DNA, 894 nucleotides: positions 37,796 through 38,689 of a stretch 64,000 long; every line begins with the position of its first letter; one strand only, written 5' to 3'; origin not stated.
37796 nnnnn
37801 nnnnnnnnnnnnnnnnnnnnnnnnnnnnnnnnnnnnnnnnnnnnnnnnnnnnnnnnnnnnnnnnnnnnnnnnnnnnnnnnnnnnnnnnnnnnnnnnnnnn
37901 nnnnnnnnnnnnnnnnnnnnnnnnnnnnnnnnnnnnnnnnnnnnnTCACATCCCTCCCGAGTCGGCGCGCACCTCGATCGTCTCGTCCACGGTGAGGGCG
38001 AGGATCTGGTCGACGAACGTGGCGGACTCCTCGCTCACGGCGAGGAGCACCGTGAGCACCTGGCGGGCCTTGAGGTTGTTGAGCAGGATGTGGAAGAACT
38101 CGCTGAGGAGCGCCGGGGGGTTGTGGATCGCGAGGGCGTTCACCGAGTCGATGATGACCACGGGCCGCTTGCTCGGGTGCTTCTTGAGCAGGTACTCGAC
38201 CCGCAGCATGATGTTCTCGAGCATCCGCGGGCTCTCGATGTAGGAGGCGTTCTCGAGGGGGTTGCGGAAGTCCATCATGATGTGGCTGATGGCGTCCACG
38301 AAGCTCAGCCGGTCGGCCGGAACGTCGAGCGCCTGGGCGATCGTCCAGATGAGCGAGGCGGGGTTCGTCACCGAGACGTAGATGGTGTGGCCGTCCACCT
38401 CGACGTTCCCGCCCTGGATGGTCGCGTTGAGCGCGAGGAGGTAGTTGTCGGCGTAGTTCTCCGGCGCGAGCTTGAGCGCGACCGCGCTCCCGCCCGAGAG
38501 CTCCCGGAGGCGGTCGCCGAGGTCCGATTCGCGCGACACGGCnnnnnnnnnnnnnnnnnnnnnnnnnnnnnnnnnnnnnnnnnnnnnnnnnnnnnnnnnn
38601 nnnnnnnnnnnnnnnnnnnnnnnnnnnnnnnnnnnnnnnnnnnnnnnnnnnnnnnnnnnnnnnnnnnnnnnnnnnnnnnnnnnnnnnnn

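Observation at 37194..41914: Four-gene operon: FtsK/HerA/VirD4-like translocase ATPase followed by one intact and two P-loop-degenerate KaiC/RecA-like proteins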

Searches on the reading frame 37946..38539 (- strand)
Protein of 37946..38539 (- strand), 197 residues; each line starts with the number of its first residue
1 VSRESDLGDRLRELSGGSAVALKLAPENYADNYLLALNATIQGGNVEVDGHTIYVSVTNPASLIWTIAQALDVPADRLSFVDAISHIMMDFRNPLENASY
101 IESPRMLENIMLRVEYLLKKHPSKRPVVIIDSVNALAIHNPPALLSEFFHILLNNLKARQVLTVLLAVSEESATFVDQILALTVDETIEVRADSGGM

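Call 7: search_protein_families(library=pfam, proteins=[window:37946-38539:-], max_evalue=1)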
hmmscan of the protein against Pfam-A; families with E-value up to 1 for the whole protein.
window:37946-38539:- (197 aa): 6 families
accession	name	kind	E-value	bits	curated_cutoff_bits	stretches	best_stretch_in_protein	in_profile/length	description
PF06745.19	ATPase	-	1.5e-05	25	26.6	1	46-191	45-188/231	KaiC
PF13401.12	AAA_22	-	0.00098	19.9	27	1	52-170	36-124/130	AAA domain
PF01637.24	ATPase_2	-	0.001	19.4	33.2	1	91-173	78-159/225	ATPase domain predominantly from Archaea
PF10483.15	Elong_Iki1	-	0.013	15.5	22.5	1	106-156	70-121/292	Elongator subunit Iki1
PF23365.1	DUF7090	-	0.019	15.1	27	1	71-171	64-162/192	Family of unknown function (DUF7090)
PF14838.11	INTS5_C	-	0.034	13.3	27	1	110-189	180-259/703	Integrator complex subunit 5 C-terminus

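Call 8: search_protein_families(library=ncbifam, proteins=[window:37946-38539:-], max_evalue=1)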
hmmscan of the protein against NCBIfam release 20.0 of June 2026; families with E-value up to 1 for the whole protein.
window:37946-38539:- (197 aa): 1 family
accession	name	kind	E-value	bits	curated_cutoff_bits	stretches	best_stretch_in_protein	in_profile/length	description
NF006799.0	PRK09302.1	equivalog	0.0024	16.5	408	1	44-171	55-178/515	circadian clock protein KaiC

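Call 9: search_protein_families(library=padloc, proteins=[window:37946-38539:-], max_evalue=1)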
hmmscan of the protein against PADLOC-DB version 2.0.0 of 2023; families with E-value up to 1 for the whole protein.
window:37946-38539:- (197 aa): 0 families

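Call 28: search_solved_structures(query=A1, max_evalue=10)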
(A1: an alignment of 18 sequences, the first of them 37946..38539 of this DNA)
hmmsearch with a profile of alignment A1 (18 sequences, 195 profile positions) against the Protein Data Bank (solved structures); distinct sequences matched with E-value up to 10: 3.
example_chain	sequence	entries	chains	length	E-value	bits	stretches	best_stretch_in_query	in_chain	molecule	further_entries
9tbc_A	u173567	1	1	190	0.67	12.8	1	46-85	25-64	Abscisic acid receptor PYL1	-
9tb5_A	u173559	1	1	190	0.75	12.7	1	46-84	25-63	MpPYL1 receptor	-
9tb6_A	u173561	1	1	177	0.99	12.3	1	46-84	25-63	PYL1 receptor from Marchantia polymorpha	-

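Call 31: find_homologous_proteins(query=A1, max_evalue=0.01)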
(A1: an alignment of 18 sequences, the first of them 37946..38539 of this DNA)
Query A1 (18 sequences) (197 aa, profile of the alignment): 813 proteins with E <= 0.01 among 7805 candidates; the best 120 are listed.
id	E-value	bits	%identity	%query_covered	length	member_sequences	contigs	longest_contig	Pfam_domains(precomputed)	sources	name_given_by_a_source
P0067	6.2e-105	367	70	96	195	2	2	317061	PF06745.20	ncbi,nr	ncbi:MAG: hypothetical protein L3K18_02110 [Thermoplasmata archaeon]|nr:hypothetical protein [Thermo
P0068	8.1e-105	367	68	96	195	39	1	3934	-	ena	-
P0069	2.3e-104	365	67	97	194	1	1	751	-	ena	-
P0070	2.4e-104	365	68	97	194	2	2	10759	-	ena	-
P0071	3.1e-104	365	69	94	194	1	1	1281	-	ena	-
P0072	4.4e-104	364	66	95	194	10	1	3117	-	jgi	jgi:hypothetical protein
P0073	4.5e-104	364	67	96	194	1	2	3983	-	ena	-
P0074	4.6e-104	364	67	94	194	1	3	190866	-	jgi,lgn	-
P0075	5.5e-104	364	67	96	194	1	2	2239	-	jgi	-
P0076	5.7e-104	364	64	96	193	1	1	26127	-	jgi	jgi:hypothetical protein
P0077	6.6e-104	364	68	99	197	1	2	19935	-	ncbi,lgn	ncbi:MAG: hypothetical protein ACREDK_08020 [Thermoplasmata archaeon]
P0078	7.6e-104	364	64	97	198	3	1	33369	-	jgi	jgi:KaiC/GvpD/RAD55 family RecA-like ATPase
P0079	7.8e-104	363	67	94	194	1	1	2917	-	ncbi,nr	ncbi:MAG: hypothetical protein L3J91_03620 [Thermoplasmata archaeon]|nr:hypothetical protein [Thermo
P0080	8.3e-104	363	68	94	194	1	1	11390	-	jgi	jgi:hypothetical protein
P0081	1.2e-103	363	68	94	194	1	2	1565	-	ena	-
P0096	2.8e-102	358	65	94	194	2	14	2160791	-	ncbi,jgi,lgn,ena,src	jgi:hypothetical protein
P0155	1.2e-99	350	57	98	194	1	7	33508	-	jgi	jgi:hypothetical protein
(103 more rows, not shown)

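Call 44: predict_structure(alignment_id=A5)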
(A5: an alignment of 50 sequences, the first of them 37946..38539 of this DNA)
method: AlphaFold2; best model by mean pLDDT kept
length: 197 residues; sequences in the alignment: 50
mean_pLDDT: 87.2   pTM: 0.87
mean pLDDT of the five models: 87.2, 81.2, 80.8, 80.6, 67.4
residues with pLDDT >= 90: 120; 70-90: 55; 50-70: 18; < 50: 4
segments of 3 or more residues with pLDDT < 50: 195-197
pLDDT, mean of each block of 10 residues (from residue 1): 72 89 91 91 64 92 91 90 79 86 91 96 92 93 95 96 92 82 93 58
secondary structure, 60 per line:
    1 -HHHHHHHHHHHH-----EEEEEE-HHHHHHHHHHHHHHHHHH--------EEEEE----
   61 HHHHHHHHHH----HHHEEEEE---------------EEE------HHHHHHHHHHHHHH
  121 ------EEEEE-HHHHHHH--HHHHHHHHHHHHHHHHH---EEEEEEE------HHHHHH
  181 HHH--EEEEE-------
elements in order: H2-13 E19-24 H26-43 E52-56 H61-70 E78-82 E98-100 H107-120 E127-131 H133-139 H142-158 E162-168 H175-183 E186-190

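Call 46: fold_search(model_id=the predicted structure, library=pdb)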
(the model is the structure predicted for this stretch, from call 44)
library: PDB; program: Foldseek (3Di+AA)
matches with E <= 10: 1667; with E <= 0.001: 383
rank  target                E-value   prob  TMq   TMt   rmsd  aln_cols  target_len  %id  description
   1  2dr3_F                9.4e-07  1.00  0.70  0.60   2.8       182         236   14  Crystal Structure of RecA superfamily ATPase PH0284 from Pyrococcus horikoshii OT3 (released 2006-12-06)
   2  2dr3_B                1.5e-06  1.00  0.67  0.56   3.2       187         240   14  Crystal Structure of RecA superfamily ATPase PH0284 from Pyrococcus horikoshii OT3 (released 2006-12-06)
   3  3k0c_D                2.1e-06  1.00  0.63  0.28   5.2       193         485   16  Crystal structure of the phosphorylation-site double mutant S431A/T432E of the KaiC circadian clock protein (released 2010-03-31)
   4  7s65_B                2.3e-06  1.00  0.65  0.30   3.8       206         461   14  Compressed conformation of nighttime state KaiC (released 2021-09-22)
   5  8zn7_D                3.6e-06  1.00  0.63  0.30   4.3       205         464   15  Crystal Structure of Designed Clock Protein KaiC (released 2025-04-16)
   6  8fwi_A                3.8e-06  1.00  0.60  0.24   3.7       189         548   17  Structure of dodecameric KaiC-RS-S413E/S414E solved by cryo-EM (released 2023-03-22)
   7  8zn5_A                4.3e-06  1.00  0.61  0.29   3.7       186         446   15  Crystal Structure of Designed Clock Protein KaiC (released 2025-04-16)
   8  2dr3_A                5.5e-06  1.00  0.69  0.59   3.1       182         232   14  Crystal Structure of RecA superfamily ATPase PH0284 from Pyrococcus horikoshii OT3 (released 2006-12-06)
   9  8zn5_C                5.5e-06  1.00  0.63  0.30   4.4       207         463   12  Crystal Structure of Designed Clock Protein KaiC (released 2025-04-16)
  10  7dy2_I                5.8e-06  1.00  0.57  0.27   4.4       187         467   16  Crystal Structure of Cyanobacterial Circadian Clock Protein KaiC (released 2022-04-27)
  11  2w0m                  7.0e-06  1.00  0.63  0.57   4.6       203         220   17  Crystal Structure of sso2452 from Sulfolobus solfataricus P2 (released 2009-05-19)
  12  7s67_A                7.4e-06  1.00  0.65  0.29   4.5       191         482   17  Extended conformation of daytime state KaiC (released 2021-09-22)
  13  7s66_A                7.4e-06  1.00  0.65  0.29   4.2       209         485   14  Extended conformation of nighttime state KaiC (released 2021-09-22)
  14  7v3x_L                7.4e-06  1.00  0.61  0.28   4.0       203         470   15  Crystal Structure of Cyanobacterial Circadian Clock Protein KaiC (released 2022-04-27)
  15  3s1a_D                7.4e-06  1.00  0.61  0.27   5.3       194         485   16  Crystal structure of the phosphorylation-site double mutant S431E/T432E of the KaiC circadian clock protein (released 2011-09-21)
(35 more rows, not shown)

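Call 52: find_encoding_contigs(protein=P0096, flank=8000, max_places=2)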
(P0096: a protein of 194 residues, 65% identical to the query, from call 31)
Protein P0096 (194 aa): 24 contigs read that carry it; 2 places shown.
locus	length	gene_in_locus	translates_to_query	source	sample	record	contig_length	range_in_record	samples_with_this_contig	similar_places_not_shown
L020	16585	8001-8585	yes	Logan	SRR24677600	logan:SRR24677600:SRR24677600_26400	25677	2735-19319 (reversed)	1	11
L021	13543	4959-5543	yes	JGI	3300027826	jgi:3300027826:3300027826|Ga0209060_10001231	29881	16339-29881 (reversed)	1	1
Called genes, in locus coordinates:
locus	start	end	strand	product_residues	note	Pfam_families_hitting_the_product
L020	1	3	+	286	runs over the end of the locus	PF00466:Ribosomal_L10, PF17777:RL10P_insert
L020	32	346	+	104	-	PF00428:Ribosomal_60s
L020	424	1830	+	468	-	PF13230:GATase_4, PF13522:GATase_6, PF13537:GATase_7, PF00156:Pribosyltran (faint)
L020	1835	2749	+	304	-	PF01798:Nop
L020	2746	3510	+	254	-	PF01269:Fibrillarin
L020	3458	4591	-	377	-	PF01926:MMR_HSR1, PF02421:FeoB_N, PF16897:MMR_HSR1_Xtn, PF02824:TGS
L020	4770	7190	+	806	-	PF01935:DUF87 (weak)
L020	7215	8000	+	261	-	PF00154:RecA_N (faint), PF13481:AAA_25 (weak), PF06745:ATPase, PF23442:DUF7125 (weak)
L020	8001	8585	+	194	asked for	-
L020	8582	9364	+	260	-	PF06745:ATPase, PF23442:DUF7125 (faint)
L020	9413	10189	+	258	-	PF09754:PAC2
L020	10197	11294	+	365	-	PF02636:Methyltransf_28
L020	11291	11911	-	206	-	-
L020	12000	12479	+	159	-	PF01751:Toprim (weak)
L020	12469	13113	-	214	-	PF00827:Ribosomal_L15e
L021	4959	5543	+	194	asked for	-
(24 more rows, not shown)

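Call 53: find_encoding_contigs(protein=P0155, flank=8000, max_places=2)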
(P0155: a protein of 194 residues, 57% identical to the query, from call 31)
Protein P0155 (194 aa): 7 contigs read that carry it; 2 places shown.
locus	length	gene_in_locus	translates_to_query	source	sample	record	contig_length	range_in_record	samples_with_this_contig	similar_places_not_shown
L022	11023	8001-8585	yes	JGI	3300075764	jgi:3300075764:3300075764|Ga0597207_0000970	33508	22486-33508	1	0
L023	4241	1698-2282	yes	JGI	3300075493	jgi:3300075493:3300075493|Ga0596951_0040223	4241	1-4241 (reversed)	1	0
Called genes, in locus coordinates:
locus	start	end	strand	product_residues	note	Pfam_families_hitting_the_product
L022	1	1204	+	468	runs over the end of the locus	PF13230:GATase_4, PF13522:GATase_6, PF13537:GATase_7, PF00156:Pribosyltran (weak)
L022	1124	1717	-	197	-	-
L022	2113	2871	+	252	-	PF01269:Fibrillarin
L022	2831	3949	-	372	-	PF01926:MMR_HSR1, PF02421:FeoB_N, PF16897:MMR_HSR1_Xtn, PF02824:TGS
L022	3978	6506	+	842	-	PF01935:DUF87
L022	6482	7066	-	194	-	PF08002:DUF1697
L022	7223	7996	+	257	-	PF13481:AAA_25, PF06745:ATPase, PF23442:DUF7125 (faint)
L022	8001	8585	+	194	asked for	-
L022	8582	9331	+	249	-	PF06745:ATPase, PF23442:DUF7125 (weak)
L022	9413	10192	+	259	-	PF09754:PAC2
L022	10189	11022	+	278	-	?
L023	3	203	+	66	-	?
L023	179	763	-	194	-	PF08002:DUF1697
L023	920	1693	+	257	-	PF13481:AAA_25, PF06745:ATPase, PF23442:DUF7125 (faint)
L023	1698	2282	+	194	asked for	-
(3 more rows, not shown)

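Call 62: search_protein_representatives(alignment_id=A5)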
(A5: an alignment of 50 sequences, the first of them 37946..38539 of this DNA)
Query: 50 sequences, 195 profile positions. Proteins with E-value up to 0.001 (for the whole library): 822; up to 1e-10: 162; up to 1e-30: 14. The best 150 are listed.
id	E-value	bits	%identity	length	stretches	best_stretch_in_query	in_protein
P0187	1.1e-97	341.8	-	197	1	1-192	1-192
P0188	4.5e-48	179.9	-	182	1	15-192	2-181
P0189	4.4e-42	160.3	-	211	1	74-172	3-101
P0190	4.8e-41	156.9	-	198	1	2-192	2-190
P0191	9.3e-40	152.7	-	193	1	3-192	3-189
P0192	5.8e-39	150.2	-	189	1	6-190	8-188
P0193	6.3e-37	143.5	-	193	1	7-192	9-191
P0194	3.0e-36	141.3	-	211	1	29-193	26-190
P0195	1.1e-35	139.5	-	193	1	6-193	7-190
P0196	4.0e-34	134.4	-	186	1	10-188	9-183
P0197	1.0e-33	133.0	-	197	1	1-191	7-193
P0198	8.6e-33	130.0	-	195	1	9-192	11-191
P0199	4.8e-32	127.6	-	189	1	4-191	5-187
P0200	1.6e-31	125.8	-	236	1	9-193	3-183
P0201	5.0e-30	121.0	-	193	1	3-185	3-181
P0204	3.1e-29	118.4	-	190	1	30-191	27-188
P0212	1.6e-24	103.0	-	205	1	7-193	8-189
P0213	7.8e-24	100.8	-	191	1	15-192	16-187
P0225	4.9e-18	81.9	-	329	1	6-185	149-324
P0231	6.7e-17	78.2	-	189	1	5-191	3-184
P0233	2.7e-16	76.2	-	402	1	6-188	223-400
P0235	3.9e-16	75.7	-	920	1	12-188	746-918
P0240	1.2e-15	74.1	-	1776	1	44-189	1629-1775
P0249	6.6e-15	71.7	-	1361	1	35-189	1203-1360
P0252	1.3e-14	70.7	-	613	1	7-186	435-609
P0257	2.5e-14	69.8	-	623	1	20-190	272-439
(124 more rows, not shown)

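Call 63: search_protein_families(library=pfam, proteins=[P0190, P0197, P0200, P0225, P0233, P0235, P0240, P0249, P0252, P0257], max_evalue=0.001)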
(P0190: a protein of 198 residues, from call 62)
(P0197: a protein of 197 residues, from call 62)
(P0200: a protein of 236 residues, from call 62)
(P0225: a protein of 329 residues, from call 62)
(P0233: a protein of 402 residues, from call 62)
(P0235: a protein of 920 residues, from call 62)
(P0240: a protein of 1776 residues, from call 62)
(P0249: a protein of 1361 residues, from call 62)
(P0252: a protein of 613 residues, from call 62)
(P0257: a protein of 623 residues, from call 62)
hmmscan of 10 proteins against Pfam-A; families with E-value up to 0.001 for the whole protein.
P0190 (198 aa): 2 families
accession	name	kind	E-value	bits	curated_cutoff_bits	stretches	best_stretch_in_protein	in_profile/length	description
PF06745.19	ATPase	-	9.7e-06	25.5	26.6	1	42-189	45-188/231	KaiC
PF10483.15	Elong_Iki1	-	0.00095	19.2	22.5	0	69-152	39-119/292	Elongator subunit Iki1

P0197 (197 aa): 2 families
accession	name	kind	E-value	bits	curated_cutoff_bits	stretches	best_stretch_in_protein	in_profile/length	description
PF06745.19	ATPase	-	0.00011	22.2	26.6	1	47-171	45-164/231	KaiC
PF24336.1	DUF7504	-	0.00039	21.4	27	1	100-184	81-172/179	Family of unknown function (DUF7504)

P0200 (236 aa): 2 families
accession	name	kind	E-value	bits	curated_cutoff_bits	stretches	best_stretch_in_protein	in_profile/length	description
PF06745.19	ATPase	-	0.0001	22.2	26.6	1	37-165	46-170/231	KaiC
PF23365.1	DUF7090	-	0.00011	22.5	27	1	44-180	46-182/192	Family of unknown function (DUF7090)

P0225 (329 aa): 3 families
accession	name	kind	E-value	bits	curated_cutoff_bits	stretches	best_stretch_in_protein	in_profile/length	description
PF05763.18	DUF835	-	1.1e-23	83.9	33.1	1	7-101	42-135/136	Protein of unknown function (DUF835)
PF24336.1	DUF7504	-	3.9e-12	47.4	27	1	192-328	33-178/179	Family of unknown function (DUF7504)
PF06745.19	ATPase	-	0.00021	21.2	26.6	1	189-311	49-167/231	KaiC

P0233 (402 aa): 1 family
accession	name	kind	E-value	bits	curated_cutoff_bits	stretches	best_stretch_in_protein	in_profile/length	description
PF06745.19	ATPase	-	0.00076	19.3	26.6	0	259-384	45-167/231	KaiC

P0235 (920 aa): 12 families
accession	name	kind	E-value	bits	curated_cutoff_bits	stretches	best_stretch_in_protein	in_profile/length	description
PF13424.12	TPR_12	-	9e-30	103.1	30.1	3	185-249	10-76/77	Tetratricopeptide repeat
PF14938.12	SNAP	-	1.8e-27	97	25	3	136-291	33-188/282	Soluble NSF attachment protein, SNAP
PF07719.23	TPR_2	-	3e-12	46.1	27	0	9-38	1-30/34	Tetratricopeptide repeat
PF13176.12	TPR_7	-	3.1e-09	36.6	27.9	0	185-210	6-31/36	Tetratricopeptide repeat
PF13181.12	TPR_8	-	1.1e-08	35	25.7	0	259-291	2-34/34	Tetratricopeptide repeat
PF24336.1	DUF7504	-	1.4e-07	32.6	27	1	804-914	55-173/179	Family of unknown function (DUF7504)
PF00515.34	TPR_1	-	2.2e-07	30.8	27.8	0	218-244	1-27/34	Tetratricopeptide repeat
PF10633.15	NPCBM_assoc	-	5.8e-07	30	24.4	1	626-687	3-67/78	NPCBM-associated, NEW3 domain of alpha-galactosidase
PF23365.1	DUF7090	-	4.9e-05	23.6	27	1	803-880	66-142/192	Family of unknown function (DUF7090)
PF13428.12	TPR_14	-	7e-05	23.6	23.5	0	222-254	5-38/44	Tetratricopeptide repeat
PF13174.12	TPR_6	-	9.9e-05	23.2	26.3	0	368-389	3-24/33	Tetratricopeptide repeat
PF06745.19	ATPase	-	0.00047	20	26.6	0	779-895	48-160/231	KaiC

P0240 (1776 aa): 12 families
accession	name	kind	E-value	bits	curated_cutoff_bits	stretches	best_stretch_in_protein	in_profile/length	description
PF14938.12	SNAP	-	8.9e-27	94.7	25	3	74-225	31-182/282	Soluble NSF attachment protein, SNAP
PF13424.12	TPR_12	-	3e-16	59.8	30.1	2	178-247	3-74/77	Tetratricopeptide repeat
PF05753.20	TRAP_beta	-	7.7e-08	32.4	22.4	0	1393-1436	77-121/178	Translocon-associated protein beta (TRAPB)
PF10633.15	NPCBM_assoc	-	2.2e-07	31.4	24.4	0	930-990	2-62/78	NPCBM-associated, NEW3 domain of alpha-galactosidase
PF07719.23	TPR_2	-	6e-07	29.5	27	0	139-165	2-28/34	Tetratricopeptide repeat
PF13584.12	BatD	-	1.3e-06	29.3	24.1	0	1347-1444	4-92/92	BatD DUF11 like domain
PF24336.1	DUF7504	-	8.3e-06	26.8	27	1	1638-1776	33-179/179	Family of unknown function (DUF7504)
PF00927.28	Transglut_C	-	3.4e-05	24.4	26.6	0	922-994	4-82/106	Transglutaminase family, C-terminal ig like domain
PF00207.28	A2M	-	3.5e-05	24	21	0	912-948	49-85/92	Alpha-2-macroglobulin family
PF06745.19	ATPase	-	6.1e-05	22.9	26.6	1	1631-1776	42-187/231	KaiC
PF07705.17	CARDB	-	0.00028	21.5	22.7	0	922-996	8-79/101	CARDB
PF16640.11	Big_3_5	-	0.00086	20.3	35.5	0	923-1021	2-86/88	Bacterial Ig-like domain (group 3)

P0249 (1361 aa): 14 families
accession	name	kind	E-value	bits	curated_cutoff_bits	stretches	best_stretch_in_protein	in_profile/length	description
PF13424.12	TPR_12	-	1.1e-30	106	30.1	3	134-203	4-75/77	Tetratricopeptide repeat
PF14938.12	SNAP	-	1.1e-26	94.4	25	3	171-327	33-189/282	Soluble NSF attachment protein, SNAP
PF07719.23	TPR_2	-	1.7e-16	59.3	27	0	256-281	4-29/34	Tetratricopeptide repeat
PF00515.34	TPR_1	-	3.9e-11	42.7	27.8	0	256-280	4-28/34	Tetratricopeptide repeat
PF10633.15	NPCBM_assoc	-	1.3e-10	41.7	24.4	0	927-982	6-62/78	NPCBM-associated, NEW3 domain of alpha-galactosidase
PF13181.12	TPR_8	-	2.7e-10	40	25.7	0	214-241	2-29/34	Tetratricopeptide repeat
PF24336.1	DUF7504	-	2.4e-09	38.3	27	1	1256-1361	67-179/179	Family of unknown function (DUF7504)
PF05753.20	TRAP_beta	-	1.7e-08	34.5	22.4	0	1066-1160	35-133/178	Translocon-associated protein beta (TRAPB)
PF13176.12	TPR_7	-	3.4e-08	33.4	27.9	0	257-286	3-32/36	Tetratricopeptide repeat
PF13428.12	TPR_14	-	0.00012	22.9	23.5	0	135-156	3-24/44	Tetratricopeptide repeat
PF13174.12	TPR_6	-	0.00016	22.5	26.3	0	417-442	3-28/33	Tetratricopeptide repeat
PF13432.12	TPR_16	-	0.00024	21.9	32.7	0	319-368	3-59/65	Tetratricopeptide repeat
PF07705.17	CARDB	-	0.00033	21.3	22.7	0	922-987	15-78/101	CARDB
PF06745.19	ATPase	-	0.00037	20.4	26.6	1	1215-1346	46-170/231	KaiC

P0252 (613 aa): 2 families
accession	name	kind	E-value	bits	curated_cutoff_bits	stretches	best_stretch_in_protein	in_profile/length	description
PF24336.1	DUF7504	-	0.00028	21.8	27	1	493-611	50-177/179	Family of unknown function (DUF7504)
PF06745.19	ATPase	-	0.00061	19.7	26.6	1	470-599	45-171/231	KaiC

P0257 (623 aa): 3 families
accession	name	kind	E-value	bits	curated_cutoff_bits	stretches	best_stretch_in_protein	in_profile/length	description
PF05763.18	DUF835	-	3.1e-27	95.4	33.1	1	490-617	10-136/136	Protein of unknown function (DUF835)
PF24336.1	DUF7504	-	8.6e-13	49.6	27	1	282-438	12-178/179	Family of unknown function (DUF7504)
PF06745.19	ATPase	-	1.3e-05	25.2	26.6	1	294-417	42-163/231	KaiC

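Call 64: list_cluster_members(proteins=[P0188, P0190, P0191, P0192, P0195, P0197, P0200, P0225, P0235, P0240])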
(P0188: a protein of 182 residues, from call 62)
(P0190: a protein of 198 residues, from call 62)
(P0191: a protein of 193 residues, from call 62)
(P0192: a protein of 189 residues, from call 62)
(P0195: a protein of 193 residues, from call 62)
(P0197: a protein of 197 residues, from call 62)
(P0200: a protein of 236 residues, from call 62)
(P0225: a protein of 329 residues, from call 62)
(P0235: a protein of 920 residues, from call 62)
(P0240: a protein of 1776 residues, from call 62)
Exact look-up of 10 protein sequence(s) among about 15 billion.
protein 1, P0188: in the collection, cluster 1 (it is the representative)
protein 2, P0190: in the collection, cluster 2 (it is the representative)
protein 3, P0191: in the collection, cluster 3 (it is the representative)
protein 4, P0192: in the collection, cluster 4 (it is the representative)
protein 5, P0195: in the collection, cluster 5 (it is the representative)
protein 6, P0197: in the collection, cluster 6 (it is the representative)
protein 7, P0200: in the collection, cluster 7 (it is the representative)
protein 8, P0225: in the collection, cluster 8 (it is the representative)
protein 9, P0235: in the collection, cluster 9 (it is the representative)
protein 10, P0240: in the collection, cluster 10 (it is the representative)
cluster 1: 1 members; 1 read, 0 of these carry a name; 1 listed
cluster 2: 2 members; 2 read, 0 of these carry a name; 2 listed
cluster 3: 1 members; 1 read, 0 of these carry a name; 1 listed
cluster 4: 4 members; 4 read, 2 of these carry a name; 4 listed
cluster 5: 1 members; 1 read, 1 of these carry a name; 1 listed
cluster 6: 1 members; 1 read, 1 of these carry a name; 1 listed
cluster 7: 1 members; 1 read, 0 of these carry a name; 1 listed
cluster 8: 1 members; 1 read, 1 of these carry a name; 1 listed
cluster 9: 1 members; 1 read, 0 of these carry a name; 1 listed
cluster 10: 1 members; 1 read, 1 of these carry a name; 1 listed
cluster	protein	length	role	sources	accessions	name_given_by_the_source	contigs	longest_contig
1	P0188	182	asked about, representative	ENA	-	-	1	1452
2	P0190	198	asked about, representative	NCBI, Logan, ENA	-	-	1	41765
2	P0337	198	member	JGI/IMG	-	-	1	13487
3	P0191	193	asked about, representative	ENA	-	-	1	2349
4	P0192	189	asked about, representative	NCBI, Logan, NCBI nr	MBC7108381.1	MAG: hypothetical protein H5T41_06305 [Methanomassiliicoccales archaeon] | hypothetical protein [Methanomassiliicoccales archaeon]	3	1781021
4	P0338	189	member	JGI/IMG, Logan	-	archaellum biogenesis ATPase FlaH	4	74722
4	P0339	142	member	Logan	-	-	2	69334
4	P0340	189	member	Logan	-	-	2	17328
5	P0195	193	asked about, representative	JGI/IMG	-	archaellum biogenesis ATPase FlaH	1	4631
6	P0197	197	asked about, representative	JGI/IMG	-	hypothetical protein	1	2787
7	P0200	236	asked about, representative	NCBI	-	-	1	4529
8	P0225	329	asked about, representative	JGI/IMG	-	archaellum biogenesis ATPase FlaH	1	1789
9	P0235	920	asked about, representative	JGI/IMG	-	-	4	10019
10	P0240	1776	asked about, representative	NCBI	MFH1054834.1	MAG: hypothetical protein V1744_01935 [Candidatus Altiarchaeota archaeon]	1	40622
